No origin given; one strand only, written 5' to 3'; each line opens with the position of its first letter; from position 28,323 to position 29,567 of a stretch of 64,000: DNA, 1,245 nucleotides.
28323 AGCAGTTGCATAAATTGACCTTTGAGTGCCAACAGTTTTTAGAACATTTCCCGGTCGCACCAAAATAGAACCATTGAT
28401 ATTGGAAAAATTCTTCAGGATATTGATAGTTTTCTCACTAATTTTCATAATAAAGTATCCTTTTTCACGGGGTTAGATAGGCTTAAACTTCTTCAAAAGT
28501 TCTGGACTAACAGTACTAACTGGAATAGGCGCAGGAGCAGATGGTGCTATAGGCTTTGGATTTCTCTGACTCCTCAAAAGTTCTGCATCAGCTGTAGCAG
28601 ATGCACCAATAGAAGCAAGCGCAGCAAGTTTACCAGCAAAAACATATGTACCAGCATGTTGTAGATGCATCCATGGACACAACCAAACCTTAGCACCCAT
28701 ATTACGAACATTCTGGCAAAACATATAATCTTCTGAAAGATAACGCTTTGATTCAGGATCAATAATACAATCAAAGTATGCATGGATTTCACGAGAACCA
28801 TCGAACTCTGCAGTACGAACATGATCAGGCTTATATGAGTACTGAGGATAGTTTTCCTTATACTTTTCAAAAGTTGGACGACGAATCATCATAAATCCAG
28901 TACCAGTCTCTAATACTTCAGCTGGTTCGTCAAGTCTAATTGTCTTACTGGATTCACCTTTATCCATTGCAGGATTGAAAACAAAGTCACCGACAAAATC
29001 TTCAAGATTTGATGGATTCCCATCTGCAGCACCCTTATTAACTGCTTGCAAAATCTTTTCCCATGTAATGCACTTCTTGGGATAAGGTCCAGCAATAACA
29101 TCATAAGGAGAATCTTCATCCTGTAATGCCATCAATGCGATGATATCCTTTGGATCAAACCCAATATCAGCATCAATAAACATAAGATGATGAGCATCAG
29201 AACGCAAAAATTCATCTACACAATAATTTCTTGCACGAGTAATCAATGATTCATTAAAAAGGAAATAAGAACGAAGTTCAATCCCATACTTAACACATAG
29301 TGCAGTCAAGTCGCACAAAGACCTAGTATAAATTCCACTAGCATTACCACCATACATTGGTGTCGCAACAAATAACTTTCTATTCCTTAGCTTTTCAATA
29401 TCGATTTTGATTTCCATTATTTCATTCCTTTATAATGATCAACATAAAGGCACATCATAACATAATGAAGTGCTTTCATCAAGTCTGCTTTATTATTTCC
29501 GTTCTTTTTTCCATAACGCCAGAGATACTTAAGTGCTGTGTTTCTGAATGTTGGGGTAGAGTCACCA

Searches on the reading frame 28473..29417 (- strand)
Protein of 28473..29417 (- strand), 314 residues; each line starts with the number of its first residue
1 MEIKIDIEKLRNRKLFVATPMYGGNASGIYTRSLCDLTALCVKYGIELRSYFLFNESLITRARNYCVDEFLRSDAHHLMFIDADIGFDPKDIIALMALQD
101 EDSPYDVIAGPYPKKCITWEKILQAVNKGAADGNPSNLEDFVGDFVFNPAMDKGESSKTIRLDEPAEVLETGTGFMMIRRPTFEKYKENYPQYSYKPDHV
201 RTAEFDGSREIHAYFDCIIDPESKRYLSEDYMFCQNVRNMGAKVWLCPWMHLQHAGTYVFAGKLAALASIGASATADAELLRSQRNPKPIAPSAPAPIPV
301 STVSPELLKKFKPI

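Call 50: find_encoding_contigs(protein=window:28473-29417:-, flank=10000, max_places=1)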
Protein window:28473-29417:- (314 aa): 23 contigs read that carry it; 1 place shown.
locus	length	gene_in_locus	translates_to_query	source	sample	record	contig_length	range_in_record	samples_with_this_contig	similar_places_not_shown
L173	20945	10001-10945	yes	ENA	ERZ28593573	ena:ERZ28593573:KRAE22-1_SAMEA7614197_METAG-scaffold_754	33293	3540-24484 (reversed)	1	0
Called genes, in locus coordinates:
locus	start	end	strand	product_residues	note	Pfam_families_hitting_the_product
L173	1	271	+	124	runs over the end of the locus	-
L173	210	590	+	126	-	-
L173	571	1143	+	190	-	PF13392:HNH_3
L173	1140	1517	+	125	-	-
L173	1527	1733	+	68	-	-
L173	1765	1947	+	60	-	-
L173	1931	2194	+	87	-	-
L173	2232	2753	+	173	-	-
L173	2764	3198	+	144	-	PF11056:UvsY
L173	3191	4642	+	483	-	PF21241:UvsW_N, PF00270:DEAD, PF04851:ResIII, PF00271:Helicase_C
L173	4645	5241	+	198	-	-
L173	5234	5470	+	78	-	-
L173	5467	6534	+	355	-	PF00149:Metallophos, PF12850:Metallophos_2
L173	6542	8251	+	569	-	PF02463:SMC_N, PF13476:AAA_23, PF13555:AAA_29, PF13304:AAA_21 (faint)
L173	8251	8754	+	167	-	PF01327:Pep_deformylase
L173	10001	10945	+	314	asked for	-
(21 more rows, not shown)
